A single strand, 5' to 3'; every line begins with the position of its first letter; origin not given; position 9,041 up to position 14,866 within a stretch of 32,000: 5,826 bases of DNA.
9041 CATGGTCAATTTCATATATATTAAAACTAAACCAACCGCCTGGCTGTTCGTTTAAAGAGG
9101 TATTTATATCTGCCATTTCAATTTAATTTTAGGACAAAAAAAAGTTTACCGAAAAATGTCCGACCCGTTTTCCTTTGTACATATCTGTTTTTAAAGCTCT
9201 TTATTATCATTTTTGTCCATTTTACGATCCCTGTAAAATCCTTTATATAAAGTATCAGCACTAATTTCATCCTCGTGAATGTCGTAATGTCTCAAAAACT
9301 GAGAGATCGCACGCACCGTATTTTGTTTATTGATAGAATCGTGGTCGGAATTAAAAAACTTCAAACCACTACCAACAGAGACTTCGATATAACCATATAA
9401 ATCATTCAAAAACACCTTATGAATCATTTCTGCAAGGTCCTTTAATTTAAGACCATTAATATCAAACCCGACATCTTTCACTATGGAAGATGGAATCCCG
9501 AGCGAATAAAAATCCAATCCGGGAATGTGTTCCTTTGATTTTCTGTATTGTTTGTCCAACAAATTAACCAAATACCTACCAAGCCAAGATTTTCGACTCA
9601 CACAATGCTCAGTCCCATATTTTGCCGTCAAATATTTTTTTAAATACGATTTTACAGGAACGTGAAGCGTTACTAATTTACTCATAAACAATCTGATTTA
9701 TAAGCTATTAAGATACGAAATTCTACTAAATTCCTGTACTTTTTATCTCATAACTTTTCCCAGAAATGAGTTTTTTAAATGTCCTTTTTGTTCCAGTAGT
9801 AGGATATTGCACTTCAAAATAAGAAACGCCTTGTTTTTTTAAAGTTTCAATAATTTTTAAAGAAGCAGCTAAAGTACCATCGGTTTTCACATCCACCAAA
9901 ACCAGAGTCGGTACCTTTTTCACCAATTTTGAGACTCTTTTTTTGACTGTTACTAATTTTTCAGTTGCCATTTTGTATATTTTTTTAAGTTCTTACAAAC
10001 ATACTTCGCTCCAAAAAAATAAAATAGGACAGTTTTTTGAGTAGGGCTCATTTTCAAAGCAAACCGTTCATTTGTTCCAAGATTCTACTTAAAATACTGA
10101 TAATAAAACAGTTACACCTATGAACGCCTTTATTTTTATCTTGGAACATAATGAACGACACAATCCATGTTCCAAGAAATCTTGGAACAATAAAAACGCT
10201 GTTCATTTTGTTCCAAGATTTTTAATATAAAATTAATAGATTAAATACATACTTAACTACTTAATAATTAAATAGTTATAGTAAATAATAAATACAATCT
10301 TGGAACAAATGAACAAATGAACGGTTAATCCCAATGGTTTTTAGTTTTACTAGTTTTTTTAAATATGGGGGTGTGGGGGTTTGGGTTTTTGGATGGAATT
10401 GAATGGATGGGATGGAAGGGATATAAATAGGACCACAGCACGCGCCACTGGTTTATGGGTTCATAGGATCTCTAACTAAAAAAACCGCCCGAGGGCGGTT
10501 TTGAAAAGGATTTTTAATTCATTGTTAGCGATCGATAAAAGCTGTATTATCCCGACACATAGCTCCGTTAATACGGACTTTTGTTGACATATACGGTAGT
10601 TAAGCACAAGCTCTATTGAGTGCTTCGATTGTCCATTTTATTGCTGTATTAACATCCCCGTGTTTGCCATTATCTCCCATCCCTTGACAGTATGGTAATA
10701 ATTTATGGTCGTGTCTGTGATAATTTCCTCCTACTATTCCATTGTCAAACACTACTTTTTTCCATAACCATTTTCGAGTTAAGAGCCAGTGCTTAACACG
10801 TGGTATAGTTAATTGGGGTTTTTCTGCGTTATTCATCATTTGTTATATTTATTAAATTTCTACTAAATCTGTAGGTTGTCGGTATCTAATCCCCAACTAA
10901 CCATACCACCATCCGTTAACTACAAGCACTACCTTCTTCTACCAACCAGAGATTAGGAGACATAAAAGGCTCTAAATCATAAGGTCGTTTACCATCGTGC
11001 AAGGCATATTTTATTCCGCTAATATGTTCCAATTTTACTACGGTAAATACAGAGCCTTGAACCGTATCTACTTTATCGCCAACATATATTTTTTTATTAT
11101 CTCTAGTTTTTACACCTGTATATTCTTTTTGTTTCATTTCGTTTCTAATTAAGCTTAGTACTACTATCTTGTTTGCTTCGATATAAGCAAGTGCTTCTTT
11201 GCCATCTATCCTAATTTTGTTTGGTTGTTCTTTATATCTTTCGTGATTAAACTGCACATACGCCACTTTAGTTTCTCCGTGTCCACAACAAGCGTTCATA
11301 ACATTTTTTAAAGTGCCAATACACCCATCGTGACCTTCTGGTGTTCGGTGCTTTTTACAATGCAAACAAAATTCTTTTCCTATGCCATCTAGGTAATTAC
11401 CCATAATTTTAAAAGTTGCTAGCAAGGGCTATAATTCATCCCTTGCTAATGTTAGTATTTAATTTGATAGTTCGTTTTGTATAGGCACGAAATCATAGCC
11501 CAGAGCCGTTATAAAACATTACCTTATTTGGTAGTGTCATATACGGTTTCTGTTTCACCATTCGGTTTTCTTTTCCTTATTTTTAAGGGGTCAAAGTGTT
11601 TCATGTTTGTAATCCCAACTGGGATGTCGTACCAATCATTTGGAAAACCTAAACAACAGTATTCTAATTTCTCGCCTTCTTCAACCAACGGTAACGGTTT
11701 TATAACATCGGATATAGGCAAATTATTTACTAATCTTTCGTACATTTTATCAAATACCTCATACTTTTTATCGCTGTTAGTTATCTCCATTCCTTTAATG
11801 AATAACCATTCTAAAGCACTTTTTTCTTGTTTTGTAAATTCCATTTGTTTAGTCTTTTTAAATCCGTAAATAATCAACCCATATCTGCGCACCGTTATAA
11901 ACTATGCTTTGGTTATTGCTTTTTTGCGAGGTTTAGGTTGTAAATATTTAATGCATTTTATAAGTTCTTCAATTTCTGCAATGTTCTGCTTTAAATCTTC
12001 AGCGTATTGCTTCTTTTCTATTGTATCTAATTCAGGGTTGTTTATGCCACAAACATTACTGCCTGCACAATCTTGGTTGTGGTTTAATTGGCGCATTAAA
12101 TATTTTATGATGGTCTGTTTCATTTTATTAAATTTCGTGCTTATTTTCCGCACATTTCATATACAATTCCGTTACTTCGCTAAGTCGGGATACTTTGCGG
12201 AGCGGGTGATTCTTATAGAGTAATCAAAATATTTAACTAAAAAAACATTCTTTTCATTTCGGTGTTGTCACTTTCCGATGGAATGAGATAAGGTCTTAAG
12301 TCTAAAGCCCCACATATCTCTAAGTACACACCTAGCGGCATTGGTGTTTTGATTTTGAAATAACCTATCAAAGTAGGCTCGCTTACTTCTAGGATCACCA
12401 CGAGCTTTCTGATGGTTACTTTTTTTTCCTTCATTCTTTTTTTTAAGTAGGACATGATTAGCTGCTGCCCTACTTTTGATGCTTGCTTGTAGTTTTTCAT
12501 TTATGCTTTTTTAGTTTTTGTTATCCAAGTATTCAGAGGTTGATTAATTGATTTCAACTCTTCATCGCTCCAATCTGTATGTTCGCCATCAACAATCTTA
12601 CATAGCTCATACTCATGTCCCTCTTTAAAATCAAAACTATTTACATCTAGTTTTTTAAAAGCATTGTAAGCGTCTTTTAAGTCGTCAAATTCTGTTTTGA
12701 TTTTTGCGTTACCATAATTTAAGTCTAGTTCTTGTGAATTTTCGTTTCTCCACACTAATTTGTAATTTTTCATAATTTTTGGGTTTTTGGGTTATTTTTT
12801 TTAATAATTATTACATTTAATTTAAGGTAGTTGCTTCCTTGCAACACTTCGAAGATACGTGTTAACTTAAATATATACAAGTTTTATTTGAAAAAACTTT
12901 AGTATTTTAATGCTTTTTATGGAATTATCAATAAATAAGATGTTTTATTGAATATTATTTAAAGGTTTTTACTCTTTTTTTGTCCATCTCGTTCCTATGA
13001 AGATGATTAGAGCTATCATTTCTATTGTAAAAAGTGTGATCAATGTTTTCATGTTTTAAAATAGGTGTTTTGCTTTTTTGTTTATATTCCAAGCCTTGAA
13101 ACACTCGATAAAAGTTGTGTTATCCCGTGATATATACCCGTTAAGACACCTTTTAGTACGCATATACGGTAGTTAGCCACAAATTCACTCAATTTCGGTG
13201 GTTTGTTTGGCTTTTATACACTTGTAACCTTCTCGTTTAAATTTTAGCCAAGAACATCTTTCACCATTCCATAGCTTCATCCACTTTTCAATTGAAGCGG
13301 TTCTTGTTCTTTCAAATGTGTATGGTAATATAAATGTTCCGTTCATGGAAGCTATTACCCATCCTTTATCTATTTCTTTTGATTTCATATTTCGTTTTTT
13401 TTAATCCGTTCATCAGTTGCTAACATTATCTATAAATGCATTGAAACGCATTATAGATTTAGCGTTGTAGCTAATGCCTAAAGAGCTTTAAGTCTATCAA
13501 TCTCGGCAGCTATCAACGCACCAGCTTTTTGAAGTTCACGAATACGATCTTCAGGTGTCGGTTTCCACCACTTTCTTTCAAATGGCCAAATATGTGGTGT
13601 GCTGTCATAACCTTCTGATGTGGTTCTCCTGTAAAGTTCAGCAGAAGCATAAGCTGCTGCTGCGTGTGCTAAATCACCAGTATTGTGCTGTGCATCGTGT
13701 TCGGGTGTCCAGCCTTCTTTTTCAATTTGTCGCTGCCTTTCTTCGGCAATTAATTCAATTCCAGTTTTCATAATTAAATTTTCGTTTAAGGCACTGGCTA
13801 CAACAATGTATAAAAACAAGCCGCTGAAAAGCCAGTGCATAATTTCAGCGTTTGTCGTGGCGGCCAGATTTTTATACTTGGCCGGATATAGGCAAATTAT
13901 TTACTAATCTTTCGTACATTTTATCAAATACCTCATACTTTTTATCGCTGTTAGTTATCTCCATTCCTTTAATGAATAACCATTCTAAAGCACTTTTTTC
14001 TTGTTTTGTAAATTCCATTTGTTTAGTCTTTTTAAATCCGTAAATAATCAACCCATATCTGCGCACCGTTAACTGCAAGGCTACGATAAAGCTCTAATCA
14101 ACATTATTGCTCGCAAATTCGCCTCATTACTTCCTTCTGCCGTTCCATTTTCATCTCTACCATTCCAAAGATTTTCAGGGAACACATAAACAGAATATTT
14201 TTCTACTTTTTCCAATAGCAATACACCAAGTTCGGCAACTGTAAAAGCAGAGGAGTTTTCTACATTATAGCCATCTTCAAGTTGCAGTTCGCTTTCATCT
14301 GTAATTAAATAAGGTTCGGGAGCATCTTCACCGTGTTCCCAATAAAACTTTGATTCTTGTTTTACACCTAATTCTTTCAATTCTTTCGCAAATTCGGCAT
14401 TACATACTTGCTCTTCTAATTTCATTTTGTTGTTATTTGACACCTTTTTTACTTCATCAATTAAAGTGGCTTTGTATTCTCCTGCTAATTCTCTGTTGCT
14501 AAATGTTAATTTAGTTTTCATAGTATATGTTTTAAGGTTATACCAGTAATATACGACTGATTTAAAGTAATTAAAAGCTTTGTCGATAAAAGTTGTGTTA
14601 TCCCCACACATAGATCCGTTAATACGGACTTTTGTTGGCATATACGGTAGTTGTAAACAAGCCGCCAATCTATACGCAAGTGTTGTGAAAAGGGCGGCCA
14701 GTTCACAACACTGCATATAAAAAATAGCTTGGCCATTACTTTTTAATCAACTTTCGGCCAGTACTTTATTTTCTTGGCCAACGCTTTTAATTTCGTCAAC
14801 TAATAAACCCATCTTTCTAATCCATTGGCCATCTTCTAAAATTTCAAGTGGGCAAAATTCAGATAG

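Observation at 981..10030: Six copies of a fixed-geometry promoter-like cassette (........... - 16 nt - YAnnTTTR) in front of late genes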

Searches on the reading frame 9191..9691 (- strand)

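Call 8: search_protein_families(library=pfam, proteins=[window:9191-9691:-], max_evalue=0.01)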
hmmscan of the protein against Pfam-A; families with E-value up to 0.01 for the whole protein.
window:9191-9691:- (166 aa): 1 family
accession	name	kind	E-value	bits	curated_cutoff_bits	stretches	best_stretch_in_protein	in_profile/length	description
PF20757.2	M_large_dom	-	0.0038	16.7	24.8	1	59-164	246-339/375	Protein M, large region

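Call 10: search_protein_families(library=phrogs, proteins=[window:9191-9691:-])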
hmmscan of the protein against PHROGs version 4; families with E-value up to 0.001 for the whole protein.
window:9191-9691:- (166 aa): 0 families

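Call 36: search_protein_families(library=ncbifam, proteins=[window:9191-9691:-], max_evalue=0.1)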
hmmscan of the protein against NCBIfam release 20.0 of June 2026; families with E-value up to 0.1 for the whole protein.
window:9191-9691:- (166 aa): 1 family
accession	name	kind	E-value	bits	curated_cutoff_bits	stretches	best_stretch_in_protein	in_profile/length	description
TIGR03884.1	sel_bind_Methan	equivalog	0.051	14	44.65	1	54-81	7-34/74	selenium-binding protein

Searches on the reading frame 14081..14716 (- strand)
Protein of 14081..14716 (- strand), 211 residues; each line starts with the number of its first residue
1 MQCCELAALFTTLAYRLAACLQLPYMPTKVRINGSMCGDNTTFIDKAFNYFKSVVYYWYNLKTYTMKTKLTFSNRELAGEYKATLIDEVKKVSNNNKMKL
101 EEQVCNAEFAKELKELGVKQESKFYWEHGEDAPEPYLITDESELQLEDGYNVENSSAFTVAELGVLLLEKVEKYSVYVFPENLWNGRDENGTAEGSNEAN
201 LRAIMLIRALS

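Call 10: search_protein_families(library=phrogs, proteins=[window:14081-14716:-])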
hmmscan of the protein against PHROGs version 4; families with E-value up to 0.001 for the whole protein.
window:14081-14716:- (211 aa): 1 family
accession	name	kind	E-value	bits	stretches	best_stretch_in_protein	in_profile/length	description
phrog_31971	-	unknown function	2e-12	48.4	1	98-177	1-86/130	-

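Call 44: search_protein_families(library=pfam, proteins=[window:14081-14716:-], max_evalue=0.01)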
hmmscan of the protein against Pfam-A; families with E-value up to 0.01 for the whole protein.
window:14081-14716:- (211 aa): 0 families
